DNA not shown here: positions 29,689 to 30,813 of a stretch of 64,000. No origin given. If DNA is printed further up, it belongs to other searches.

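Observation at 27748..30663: PAS histidine kinase followed by a receiver-less wHTH protein that has a paralog at 9633..10496: candidate non-canonical two-component partner family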

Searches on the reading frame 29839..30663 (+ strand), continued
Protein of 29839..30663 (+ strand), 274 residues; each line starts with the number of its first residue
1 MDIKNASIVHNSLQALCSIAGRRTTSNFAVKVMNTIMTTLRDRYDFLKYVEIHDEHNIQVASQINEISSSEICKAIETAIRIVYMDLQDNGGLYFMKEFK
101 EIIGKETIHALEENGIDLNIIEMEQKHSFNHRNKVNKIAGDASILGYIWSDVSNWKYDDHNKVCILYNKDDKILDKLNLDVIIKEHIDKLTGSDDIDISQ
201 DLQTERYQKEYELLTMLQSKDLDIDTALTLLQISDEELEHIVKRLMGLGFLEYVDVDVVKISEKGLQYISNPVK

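Call 22: find_related_loci(query=A1, collection=genome_contigs, flank=10000)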
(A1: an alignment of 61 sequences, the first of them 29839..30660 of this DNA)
Query A1 (274 aa) in genome_contigs; peptide patterns used: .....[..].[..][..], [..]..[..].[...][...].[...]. (x = any residue, [..] = any of these).
107 stretches matched a pattern; 67 encode a relative of the query (tblastn E <= 1e-3); 67 distinct loci.
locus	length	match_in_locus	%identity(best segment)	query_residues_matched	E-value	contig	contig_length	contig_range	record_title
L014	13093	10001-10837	61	1-273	2e-112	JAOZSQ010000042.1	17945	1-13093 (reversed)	MAG: Thermoplasmatota archaeon isolate GMC6.metabat2.56_sub GMC6_2603_length_17945_cov_19.307155, whole genome shotgun s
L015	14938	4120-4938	58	1-270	9e-109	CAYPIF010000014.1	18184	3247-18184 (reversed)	MAG TPA_asm: uncultured Thermoplasmatales archaeon isolate SRP067234_co1_304 genome assembly, contig: k99_127095, whole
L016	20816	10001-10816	56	1-269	6e-101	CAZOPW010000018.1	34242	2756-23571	MAG TPA_asm: uncultured Thermoplasmatales archaeon isolate SRP332253_co1_247 genome assembly, contig: NODE_1705_length_3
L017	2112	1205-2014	59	4-270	4e-105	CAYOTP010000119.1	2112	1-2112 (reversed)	MAG TPA_asm: uncultured Thermoplasmatales archaeon isolate SRP332253_co1_29 genome assembly, contig: NODE_78087_length_2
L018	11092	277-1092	57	1-269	8e-94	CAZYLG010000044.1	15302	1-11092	MAG TPA_asm: uncultured Thermoplasmatales archaeon isolate SRP332253_co1_132 genome assembly, contig: NODE_6491_length_1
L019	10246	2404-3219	54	1-269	9e-87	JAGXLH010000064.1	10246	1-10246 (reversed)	MAG: Thermoplasmatota archaeon isolate GSL_GSL3510_11 NODE_1020_length_10246_cov_11.7079, whole genome shotgun sequence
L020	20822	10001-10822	53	1-271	2e-88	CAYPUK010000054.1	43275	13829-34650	MAG TPA_asm: uncultured Thermoplasmatales archaeon isolate SRP067234_co1_39 genome assembly, contig: k99_237369, whole g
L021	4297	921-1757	44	3-271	2e-70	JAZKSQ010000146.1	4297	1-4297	MAG: Thermoplasmatota archaeon isolate NA-30cm_bin.8 NODE_2584_length_4297_cov_8.545969, whole genome shotgun sequence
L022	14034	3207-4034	42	2-270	3e-70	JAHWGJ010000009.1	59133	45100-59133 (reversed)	MAG: Thermoplasmata archaeon isolate Hel238.bin11 contig-145_686, whole genome shotgun sequence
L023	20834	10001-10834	40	5-270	1e-64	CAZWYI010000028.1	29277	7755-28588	MAG TPA_asm: uncultured Thermoplasmatales archaeon isolate binchicken_co17_260 genome assembly, contig: NODE_4330_length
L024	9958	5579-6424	38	3-270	2e-62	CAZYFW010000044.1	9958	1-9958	MAG TPA_asm: uncultured Thermoplasmatales archaeon isolate binchicken_co150_735 genome assembly, contig: NODE_16894_leng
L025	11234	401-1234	39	5-270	4e-62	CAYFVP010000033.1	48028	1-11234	MAG TPA_asm: uncultured Thermoplasmatales archaeon isolate ERP108616_co1_160 genome assembly, contig: k119_1188622, whol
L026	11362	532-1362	39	5-270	2e-62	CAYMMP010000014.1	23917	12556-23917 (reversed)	MAG TPA_asm: uncultured Thermoplasmatales archaeon isolate binchicken_co19_562 genome assembly, contig: NODE_3153_length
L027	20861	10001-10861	41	3-270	1e-61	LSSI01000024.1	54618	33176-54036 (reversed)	MAG: Thermoplasmatales archaeon SM1-50 WOR1_30_36_165, whole genome shotgun sequence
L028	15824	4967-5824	37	1-274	6e-61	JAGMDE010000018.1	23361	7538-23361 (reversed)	MAG: Thermoplasmatales archaeon isolate RS_17_39 ZL495.bin.39.fa_18, whole genome shotgun sequence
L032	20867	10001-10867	38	2-270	4e-60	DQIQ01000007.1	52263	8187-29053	MAG TPA_asm: Thermoplasmata archaeon isolate 3300003432D scaffold_6, whole genome shotgun sequence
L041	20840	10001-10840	37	4-271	4e-59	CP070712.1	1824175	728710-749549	MAG: Thermoplasmatales archaeon isolate bin50 chromosome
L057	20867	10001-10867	39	2-271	4e-56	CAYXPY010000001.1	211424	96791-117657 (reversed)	MAG TPA_asm: uncultured Thermoplasmatales archaeon isolate binchicken_co190_433 genome assembly, contig: NODE_83_length_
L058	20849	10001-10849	36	3-269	7e-56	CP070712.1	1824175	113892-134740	MAG: Thermoplasmatales archaeon isolate bin50 chromosome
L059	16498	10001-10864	38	2-270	6e-56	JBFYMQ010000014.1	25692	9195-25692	MAG: Thermoplasmatales archaeon isolate PPR_0066 scaffold_185, whole genome shotgun sequence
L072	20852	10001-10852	39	2-269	4e-51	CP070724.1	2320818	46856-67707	MAG: Thermoplasmatales archaeon isolate bin45 chromosome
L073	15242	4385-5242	35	2-269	6e-50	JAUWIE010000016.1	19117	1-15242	MAG: Thermoplasmatota archaeon isolate CSMAG_2286 CSMAG_2286_k141_997266_length_19117_cov_10.0000, whole genome shotgun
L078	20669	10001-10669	25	5-270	8e-23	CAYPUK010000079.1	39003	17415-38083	MAG TPA_asm: uncultured Thermoplasmatales archaeon isolate SRP067234_co1_39 genome assembly, contig: k99_795938, whole g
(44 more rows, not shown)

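Call 26: predict_structure(alignment_id=A1)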
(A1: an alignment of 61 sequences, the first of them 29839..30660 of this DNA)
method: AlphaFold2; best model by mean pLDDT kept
length: 274 residues; sequences in the alignment: 61
mean_pLDDT: 77.7   pTM: 0.49
mean pLDDT of the five models: 77.7, 76.8, 74.6, 74.2, 74.0
residues with pLDDT >= 90: 69; 70-90: 147; 50-70: 35; < 50: 23
segments of 3 or more residues with pLDDT < 50: 139-145, 191-204
pLDDT, mean of each block of 10 residues (from residue 1): 87 91 77 89 92 87 92 94 75 79 92 91 81 58 52 77 78 72 55 36 57 82 81 83 84 81 82 53
secondary structure, 60 per line:
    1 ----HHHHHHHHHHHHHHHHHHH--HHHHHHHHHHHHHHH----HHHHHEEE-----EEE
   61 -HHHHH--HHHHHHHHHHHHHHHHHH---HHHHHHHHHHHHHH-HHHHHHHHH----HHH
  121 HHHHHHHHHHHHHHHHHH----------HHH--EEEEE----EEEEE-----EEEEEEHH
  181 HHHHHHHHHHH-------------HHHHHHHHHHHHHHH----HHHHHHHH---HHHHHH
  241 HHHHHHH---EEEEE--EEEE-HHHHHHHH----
elements in order: H5-23 H26-40 H45-49 E50-52 E58-60 H62-66 H69-86 H90-103 H105-113 H118-138 E154-158 E163-167 E173-178 H179-191 H205-219 H224-231 H235-247 E251-255 E258-261 H263-270
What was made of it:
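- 30412..30450 (+): Acidic linker predicted to be disordered (aa 192-204). pLDDT below 50 (call 26).
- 30451..30648 (+): C-terminal winged-helix domain (aa 205-270), net charge -7. AF2 in call 26.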

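Call 29: fold_search(model_id=the predicted structure, library=pdb)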
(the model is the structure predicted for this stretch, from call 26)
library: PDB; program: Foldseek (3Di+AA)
matches with E <= 10: 1088; with E <= 0.001: 0
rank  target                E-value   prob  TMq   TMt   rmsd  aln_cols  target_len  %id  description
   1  3tgn_B                6.5e-02  1.00  0.21  0.37  10.7       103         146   17  Crystal Structure of the zinc-dependent MarR Family Transcriptional Regulator AdcR in the Zn(II)-bound State (released 2011-11-30)
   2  5yhx_B                1.0e-01  1.00  0.23  0.42  11.0        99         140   13  Structure of Lactococcus lactis ZitR, wild type (released 2017-12-06)
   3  7dvu                  1.1e-01  0.99  0.22  0.38   8.1        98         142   20  Crystal structure of heme sensor protein PefR in complex with heme and cyanide (released 2021-09-29)
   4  8r3g_A                1.3e-01  1.00  0.24  0.20   3.4        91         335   16  Central glycolytic genes regulator (CggR) bound to DNA operator (released 2024-06-19)
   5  2nyx_B                1.3e-01  0.99  0.20  0.35  12.2       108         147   16  Crystal structure of RV1404 from Mycobacterium tuberculosis (released 2006-12-05)
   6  2nnn_A                1.4e-01  0.99  0.21  0.39  13.3       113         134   15  Crystal structure of probable transcriptional regulator from Pseudomonas aeruginosa (released 2006-11-21)
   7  3tgn_A                1.6e-01  1.00  0.21  0.41   9.5        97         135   16  Crystal Structure of the zinc-dependent MarR Family Transcriptional Regulator AdcR in the Zn(II)-bound State (released 2011-11-30)
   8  7dvr                  1.6e-01  0.99  0.22  0.37   8.1        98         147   20  Crystal structure of heme sensor protein PefR from Streptococcus agalactiae in complex with heme (released 2021-09-29)
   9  5yhy                  1.8e-01  0.99  0.22  0.38   9.4       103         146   16  Structure of Lactococcus lactis ZitR, C30S mutant (released 2017-12-06)
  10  6fi9_A                1.8e-01  0.99  0.21  0.38   9.9       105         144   13  Crystal Structure of a zinc-responsive MarR family member, Lactococcus lactis ZitR (released 2019-02-20)
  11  1tw2_A                1.9e-01  1.00  0.22  0.18   5.6        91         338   14  Crystal structure of Carminomycin-4-O-methyltransferase (DnrK) in complex with S-adenosyl-L-homocystein (SAH) and 4-me (released 2004-09-14)
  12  9efq_J                1.9e-01  0.35  0.21  0.15  18.8       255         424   11  Cryo-EM structure of COP9 signalosome precatalytic state with neddylated cullin-2 (released 2025-12-03)
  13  4yif_E                2.0e-01  0.99  0.21  0.41  11.4        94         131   15  Crystal structure of Rv0880 (released 2015-06-10)
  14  7phe_A                2.0e-01  0.99  0.21  0.17   5.4        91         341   14  Chimeric carminomycin-4-O-methyltransferase (DnrK) with regions from 10-hydroxylase RdmB and 10-decarboxylase TamK (released 2022-09-07)
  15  5yhx_A                2.0e-01  0.99  0.21  0.39   9.9       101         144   15  Structure of Lactococcus lactis ZitR, wild type (released 2017-12-06)
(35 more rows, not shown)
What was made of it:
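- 30451..30648 (+): Foldseek hits to MarR-type winged helices, E about 0.07 (call 29).
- On DNA-binding winged-helix transcription factors (MarR-like): Foldseek finds MarR-type hits with probability about 1.0 and E 0.07-0.3 (calls 26, 29).
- Closest known: MarR/DUF2250-type winged-helix domains. Same: Same fold for aa 205-270 (calls 26, 29).
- Checked: Second, the C-terminal domain has a winged-helix fold (Foldseek hits to MarR-type proteins, E about 0.07, call 29) but carries a net charge of -7.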

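Call 38: search_protein_representatives(alignment_id=A1)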
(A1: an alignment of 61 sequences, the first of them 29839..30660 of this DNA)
Query: 61 sequences, 289 profile positions. Proteins with E-value up to 0.001 (for the whole library): 424; up to 1e-10: 272; up to 1e-30: 117. The best 150 are listed.
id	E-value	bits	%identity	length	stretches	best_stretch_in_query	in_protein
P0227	4.9e-117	406.6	-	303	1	1-288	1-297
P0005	9.7e-107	372.9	-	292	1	2-284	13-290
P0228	1.4e-99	349.3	-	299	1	1-287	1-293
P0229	2.6e-99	348.5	-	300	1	1-287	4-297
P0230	2.8e-94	332.0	-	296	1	1-287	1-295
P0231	4.5e-86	305.0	-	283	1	1-286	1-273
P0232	5.3e-86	304.8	-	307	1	1-288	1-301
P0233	6.8e-86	304.4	-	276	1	1-282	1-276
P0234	4.2e-83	295.3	-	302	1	1-286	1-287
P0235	2.8e-82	292.6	-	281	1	4-283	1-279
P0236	1.2e-80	287.2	-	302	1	1-285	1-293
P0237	9.2e-79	281.0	-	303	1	1-286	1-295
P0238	1.3e-77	277.2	-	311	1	3-288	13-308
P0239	2.4e-77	276.4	-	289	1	4-287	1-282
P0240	1.2e-73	264.2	-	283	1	5-286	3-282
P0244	7.9e-70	251.7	-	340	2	3-210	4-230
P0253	7.1e-63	228.9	-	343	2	1-212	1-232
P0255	1.3e-61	224.8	-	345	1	1-190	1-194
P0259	1.3e-60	221.5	-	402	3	1-131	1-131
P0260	2.0e-58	214.3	-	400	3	3-130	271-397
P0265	7.6e-54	199.3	-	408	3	3-140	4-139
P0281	1.3e-48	182.1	-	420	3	1-140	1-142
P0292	4.1e-43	164.0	-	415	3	1-145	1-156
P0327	1.1e-34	136.3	-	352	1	157-287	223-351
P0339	5.0e-31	124.4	-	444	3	3-126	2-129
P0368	1.5e-25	106.4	-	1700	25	89-123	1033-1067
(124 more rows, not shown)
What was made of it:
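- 29839..30252 (+): N module (aa 1-138): a new ~130-aa helical domain with a beta hairpin. Hallmark motifs are GRRT(S/T), Y.FLKY, GL(Y/F)F..E.K and G(V/I)(D/N)L. The same module occurs in three tandem copies in N3 proteins. Profile search in call 38.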

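Call 39: search_protein_families(library=pfam, proteins=[P0259, P0260, P0265, P0281, P0339, P0244, P0253, P0255, P0327, P0368], max_evalue=0.1)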
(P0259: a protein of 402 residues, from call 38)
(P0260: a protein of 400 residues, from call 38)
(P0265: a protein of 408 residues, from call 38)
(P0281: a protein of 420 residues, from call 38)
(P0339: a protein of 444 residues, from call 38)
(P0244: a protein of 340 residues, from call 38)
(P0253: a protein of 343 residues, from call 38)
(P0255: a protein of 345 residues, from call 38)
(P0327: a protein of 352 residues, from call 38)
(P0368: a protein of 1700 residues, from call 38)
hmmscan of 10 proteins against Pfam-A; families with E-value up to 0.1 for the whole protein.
P0259 (402 aa): 1 family
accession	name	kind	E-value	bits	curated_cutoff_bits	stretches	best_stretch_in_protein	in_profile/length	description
PF18531.7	Polo_box_2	-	0.07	13.6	31.9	0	133-226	23-112/112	Polo box domain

P0260 (400 aa): 3 families
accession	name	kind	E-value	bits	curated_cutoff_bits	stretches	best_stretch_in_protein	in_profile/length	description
PF03177.20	Nucleoporin_C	-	0.013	14.7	25.9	0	12-111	547-634/672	Non-repetitive/WGA-negative nucleoporin C-terminal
PF15203.11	TMEM95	-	0.046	13.8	27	0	279-323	37-82/151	TMEM95 family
PF16843.10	Get5_bdg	-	0.072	13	25.3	0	249-263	25-39/53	Binding domain to Get4 on Get5, Golgi to ER traffic protein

P0265 (408 aa): 0 families

P0281 (420 aa): 3 families
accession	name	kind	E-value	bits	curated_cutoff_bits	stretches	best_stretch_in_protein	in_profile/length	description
PF23637.1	SH3BP4_C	-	0.00011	22.5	27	1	233-282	49-98/110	SH3BP4 C-terminal helical domain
PF10552.14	ORF6C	-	0.013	15.8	22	1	308-337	72-101/114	ORF6C domain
PF22913.1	NBAS_11th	-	0.077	13.4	27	0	277-315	61-99/125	NBAS subunit of NRZ tethering complex, C-terminal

P0339 (444 aa): 1 family
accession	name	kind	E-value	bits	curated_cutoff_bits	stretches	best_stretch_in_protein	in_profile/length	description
PF01801.21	Cytomega_gL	-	0.075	12.9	25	0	161-208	130-177/211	Cytomegalovirus glycoprotein L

P0244 (340 aa): 0 families

P0253 (343 aa): 3 families
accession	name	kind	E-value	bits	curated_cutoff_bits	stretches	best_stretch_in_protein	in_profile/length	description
PF15480.11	DUF4640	-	0.00033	21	26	1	182-272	90-173/292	Domain of unknown function (DUF4640)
PF02825.26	WWE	-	0.0013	19.5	21.1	0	249-281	15-49/67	WWE domain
PF18923.6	DUF5673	-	0.014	15.8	26.7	1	178-208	17-49/66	Domain of unknown function (DUF5673)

P0255 (345 aa): 12 families
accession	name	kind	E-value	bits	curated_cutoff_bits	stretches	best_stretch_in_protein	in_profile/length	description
PF13424.12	TPR_12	-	1e-24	86.9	30.1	4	254-327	3-77/77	Tetratricopeptide repeat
PF13181.12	TPR_8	-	2.5e-12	46.3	25.7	2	295-326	1-32/34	Tetratricopeptide repeat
PF00515.34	TPR_1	-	1.6e-10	40.8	27.8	2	295-325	1-31/34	Tetratricopeptide repeat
PF07719.23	TPR_2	-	7e-10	38.7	27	2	296-325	2-31/34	Tetratricopeptide repeat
PF13374.12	TPR_10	-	1e-05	25.8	27.5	1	294-327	1-34/42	Tetratricopeptide repeat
PF13176.12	TPR_7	-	1.3e-05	25.3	27.9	0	298-330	2-34/36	Tetratricopeptide repeat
PF14938.12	SNAP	-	1.8e-05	24.8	25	1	193-316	74-176/282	Soluble NSF attachment protein, SNAP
PF17874.7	TPR_MalT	-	3.7e-05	23.6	45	1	182-303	130-248/336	MalT-like TPR region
PF24885.1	TPR_NPHP3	-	0.00048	20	100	1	194-328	38-174/239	Nephrocystin-3 TPR domain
PF04212.24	MIT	-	0.0013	19.3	30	0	184-208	14-38/66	MIT (microtubule interacting and transport) domain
PF14559.12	TPR_19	-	0.003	18.3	25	0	265-324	1-54/68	Tetratricopeptide repeat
PF01535.26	PPR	-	0.0034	18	25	0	297-320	2-25/31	PPR repeat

P0327 (352 aa): 1 family
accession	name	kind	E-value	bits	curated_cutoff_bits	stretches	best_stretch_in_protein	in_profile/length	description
PF09520.16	RE_TdeIII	-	2.3e-44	152.3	27.2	1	5-232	2-208/242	Type II restriction endonuclease, TdeIII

P0368 (1700 aa): 1 family
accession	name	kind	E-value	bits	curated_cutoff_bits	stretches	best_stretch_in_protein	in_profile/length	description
PF25258.1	DUF7859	-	2.1e-10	40.8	27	0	63-86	16-39/49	Family of unknown function (DUF7859)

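Call 41: find_encoding_contigs(protein=P0259, flank=8000, max_places=3)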
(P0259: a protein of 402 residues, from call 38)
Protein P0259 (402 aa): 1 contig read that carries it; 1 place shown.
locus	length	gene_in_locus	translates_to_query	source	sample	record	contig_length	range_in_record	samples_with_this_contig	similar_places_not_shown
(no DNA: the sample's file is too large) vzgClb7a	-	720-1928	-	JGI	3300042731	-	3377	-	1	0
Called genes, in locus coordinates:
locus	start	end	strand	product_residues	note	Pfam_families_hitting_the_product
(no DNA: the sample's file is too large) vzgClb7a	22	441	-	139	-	PF00571:CBS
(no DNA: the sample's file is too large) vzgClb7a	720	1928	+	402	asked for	-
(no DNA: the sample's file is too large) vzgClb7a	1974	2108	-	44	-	-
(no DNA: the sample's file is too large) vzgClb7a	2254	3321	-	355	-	PF01364:Peptidase_C25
